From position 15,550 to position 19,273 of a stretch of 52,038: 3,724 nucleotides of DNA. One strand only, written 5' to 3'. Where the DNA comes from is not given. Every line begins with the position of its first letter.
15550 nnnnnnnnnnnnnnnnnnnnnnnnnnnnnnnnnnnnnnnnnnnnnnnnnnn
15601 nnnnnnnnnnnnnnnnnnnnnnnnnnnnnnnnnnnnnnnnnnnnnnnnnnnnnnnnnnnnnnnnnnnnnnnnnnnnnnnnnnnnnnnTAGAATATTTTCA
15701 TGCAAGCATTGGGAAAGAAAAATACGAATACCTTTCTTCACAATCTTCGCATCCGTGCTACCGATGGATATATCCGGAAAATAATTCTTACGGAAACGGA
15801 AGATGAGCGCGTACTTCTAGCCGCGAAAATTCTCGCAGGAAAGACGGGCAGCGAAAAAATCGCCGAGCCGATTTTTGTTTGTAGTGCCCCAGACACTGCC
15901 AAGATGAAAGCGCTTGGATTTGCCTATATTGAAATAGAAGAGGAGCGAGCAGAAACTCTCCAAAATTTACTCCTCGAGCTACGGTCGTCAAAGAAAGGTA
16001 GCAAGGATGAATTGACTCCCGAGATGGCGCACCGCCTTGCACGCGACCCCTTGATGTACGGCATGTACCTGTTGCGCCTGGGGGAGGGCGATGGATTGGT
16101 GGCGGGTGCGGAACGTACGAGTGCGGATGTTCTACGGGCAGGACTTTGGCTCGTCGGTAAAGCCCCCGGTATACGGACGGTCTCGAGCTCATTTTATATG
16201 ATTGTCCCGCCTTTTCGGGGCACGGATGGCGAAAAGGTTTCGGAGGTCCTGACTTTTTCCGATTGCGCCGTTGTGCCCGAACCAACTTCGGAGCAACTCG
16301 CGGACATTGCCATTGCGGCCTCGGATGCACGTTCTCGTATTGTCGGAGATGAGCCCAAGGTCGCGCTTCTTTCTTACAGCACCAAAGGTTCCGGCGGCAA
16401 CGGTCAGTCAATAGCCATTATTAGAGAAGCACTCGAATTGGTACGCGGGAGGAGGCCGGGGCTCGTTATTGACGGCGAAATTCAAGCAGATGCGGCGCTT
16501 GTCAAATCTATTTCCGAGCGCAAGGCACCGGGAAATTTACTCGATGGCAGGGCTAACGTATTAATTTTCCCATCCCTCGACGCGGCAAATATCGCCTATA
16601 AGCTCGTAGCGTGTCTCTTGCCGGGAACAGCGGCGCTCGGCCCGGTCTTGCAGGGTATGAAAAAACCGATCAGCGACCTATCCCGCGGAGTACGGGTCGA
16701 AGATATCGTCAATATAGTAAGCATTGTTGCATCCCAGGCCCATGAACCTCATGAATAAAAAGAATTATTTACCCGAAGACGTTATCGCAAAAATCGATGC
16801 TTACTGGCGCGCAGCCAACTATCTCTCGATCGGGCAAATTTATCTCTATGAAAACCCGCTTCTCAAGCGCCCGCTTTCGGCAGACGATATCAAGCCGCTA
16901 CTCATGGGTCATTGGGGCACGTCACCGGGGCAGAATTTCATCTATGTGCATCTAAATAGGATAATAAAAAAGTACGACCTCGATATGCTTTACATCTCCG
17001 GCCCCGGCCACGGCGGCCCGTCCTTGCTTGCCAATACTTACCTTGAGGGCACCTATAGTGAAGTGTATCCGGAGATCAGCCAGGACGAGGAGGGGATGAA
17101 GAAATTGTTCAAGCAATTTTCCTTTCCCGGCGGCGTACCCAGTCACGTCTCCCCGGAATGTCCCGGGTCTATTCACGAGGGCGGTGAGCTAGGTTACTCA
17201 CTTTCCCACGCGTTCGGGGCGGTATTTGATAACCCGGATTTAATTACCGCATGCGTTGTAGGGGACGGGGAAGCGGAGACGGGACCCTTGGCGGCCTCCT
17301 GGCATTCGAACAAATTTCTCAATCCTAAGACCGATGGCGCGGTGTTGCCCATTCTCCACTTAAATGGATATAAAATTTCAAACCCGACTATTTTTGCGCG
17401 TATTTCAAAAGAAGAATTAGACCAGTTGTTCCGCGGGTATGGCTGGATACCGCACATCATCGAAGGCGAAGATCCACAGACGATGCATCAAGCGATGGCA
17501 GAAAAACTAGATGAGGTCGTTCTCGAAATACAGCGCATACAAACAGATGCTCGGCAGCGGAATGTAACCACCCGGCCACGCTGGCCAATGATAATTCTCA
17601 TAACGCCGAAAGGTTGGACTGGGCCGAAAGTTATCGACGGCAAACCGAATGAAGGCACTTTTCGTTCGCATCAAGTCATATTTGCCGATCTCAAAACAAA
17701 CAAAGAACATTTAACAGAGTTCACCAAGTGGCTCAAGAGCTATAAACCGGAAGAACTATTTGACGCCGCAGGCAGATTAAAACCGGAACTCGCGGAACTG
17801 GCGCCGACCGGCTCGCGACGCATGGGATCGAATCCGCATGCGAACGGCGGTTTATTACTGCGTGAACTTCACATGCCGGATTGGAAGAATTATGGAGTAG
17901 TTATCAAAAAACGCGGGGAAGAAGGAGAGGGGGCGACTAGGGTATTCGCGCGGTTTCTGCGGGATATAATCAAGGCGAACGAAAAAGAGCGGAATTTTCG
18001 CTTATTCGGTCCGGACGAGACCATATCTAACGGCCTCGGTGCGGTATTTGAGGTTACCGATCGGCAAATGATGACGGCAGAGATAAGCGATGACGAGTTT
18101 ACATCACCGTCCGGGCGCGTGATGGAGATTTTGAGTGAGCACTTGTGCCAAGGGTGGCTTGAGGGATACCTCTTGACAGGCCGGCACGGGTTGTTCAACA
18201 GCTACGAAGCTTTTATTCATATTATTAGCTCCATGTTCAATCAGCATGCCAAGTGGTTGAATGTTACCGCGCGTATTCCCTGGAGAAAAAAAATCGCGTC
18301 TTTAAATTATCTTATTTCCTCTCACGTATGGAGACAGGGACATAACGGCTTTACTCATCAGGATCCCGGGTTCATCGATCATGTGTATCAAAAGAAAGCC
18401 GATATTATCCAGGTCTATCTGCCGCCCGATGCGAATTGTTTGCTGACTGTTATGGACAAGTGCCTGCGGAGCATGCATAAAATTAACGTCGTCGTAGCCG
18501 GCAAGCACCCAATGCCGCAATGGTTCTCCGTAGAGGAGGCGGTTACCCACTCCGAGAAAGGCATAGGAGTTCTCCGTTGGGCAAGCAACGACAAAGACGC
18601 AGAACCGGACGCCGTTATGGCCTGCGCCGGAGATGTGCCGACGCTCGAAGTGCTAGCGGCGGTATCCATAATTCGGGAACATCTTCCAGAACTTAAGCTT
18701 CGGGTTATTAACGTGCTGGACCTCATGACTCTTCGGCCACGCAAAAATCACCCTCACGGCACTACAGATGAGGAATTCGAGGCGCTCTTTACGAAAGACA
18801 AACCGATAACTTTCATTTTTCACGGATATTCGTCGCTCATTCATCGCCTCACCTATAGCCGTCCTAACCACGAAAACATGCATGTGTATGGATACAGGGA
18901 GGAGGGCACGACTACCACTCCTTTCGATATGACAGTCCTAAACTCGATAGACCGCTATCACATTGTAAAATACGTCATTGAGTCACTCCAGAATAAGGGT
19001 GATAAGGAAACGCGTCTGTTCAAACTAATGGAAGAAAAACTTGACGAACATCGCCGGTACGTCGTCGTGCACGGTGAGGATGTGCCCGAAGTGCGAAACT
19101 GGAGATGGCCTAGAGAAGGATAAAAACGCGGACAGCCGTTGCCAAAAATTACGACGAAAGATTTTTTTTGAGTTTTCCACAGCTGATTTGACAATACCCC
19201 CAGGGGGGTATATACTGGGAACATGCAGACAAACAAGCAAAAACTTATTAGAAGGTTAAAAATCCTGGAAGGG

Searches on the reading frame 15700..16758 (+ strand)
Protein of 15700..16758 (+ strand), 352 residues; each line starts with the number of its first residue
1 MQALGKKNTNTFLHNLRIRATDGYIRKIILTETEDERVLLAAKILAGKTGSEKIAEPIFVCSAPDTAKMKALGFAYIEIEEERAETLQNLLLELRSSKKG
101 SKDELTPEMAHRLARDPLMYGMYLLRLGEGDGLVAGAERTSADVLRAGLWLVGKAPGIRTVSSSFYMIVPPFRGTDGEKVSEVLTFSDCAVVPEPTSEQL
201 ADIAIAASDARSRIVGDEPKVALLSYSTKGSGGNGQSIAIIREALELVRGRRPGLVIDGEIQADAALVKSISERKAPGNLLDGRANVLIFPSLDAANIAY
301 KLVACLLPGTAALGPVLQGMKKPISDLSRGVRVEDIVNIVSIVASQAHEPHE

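Call 46: search_protein_families(library=pfam, proteins=[window:15700-16758:+], max_evalue=0.0001)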
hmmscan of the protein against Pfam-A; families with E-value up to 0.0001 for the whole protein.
window:15700-16758:+ (352 aa): 1 family
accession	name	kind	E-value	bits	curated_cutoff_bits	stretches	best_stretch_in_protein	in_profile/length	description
PF01515.24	PTA_PTB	-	7.5e-84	282.3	24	1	25-344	14-319/319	Phosphate acetyl/butaryl transferase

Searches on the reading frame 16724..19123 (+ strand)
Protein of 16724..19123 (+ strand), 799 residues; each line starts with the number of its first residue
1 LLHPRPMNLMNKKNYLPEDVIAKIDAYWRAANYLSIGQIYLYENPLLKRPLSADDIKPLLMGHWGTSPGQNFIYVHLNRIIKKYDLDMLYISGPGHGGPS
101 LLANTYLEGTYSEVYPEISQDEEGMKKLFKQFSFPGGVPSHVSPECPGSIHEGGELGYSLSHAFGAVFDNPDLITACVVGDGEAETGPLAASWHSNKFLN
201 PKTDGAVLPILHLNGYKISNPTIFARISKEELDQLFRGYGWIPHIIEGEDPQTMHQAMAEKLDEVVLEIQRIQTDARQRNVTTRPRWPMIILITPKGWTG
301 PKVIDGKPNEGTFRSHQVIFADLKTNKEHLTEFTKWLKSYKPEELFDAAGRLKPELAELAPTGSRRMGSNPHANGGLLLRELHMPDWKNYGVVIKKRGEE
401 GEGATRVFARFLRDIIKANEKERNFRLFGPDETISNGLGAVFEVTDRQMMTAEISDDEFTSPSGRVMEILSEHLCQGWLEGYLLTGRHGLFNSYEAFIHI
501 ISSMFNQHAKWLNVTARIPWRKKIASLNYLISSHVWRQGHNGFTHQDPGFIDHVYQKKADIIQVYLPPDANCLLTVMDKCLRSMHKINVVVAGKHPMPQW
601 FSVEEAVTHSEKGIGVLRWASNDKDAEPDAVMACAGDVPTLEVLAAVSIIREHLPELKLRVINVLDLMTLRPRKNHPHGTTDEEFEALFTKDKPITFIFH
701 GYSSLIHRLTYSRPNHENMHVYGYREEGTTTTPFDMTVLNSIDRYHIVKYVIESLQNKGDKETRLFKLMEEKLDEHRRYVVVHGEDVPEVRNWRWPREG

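Call 46: search_protein_families(library=pfam, proteins=[window:16724-19123:+], max_evalue=0.0001)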
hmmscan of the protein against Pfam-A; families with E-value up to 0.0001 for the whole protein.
window:16724-19123:+ (799 aa): 3 families
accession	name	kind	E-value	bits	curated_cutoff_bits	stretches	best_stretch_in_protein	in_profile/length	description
PF09364.15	XFP_N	-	3.1e-182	605.7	23.7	1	18-377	4-363/364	XFP N-terminal domain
PF09363.15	XFP_C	-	1.5e-87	292.7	23.4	1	594-795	1-202/202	XFP C-terminal domain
PF03894.20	XFP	-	1.9e-83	279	22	1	407-583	2-177/177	D-xylulose 5-phosphate/D-fructose 6-phosphate phosphoketolase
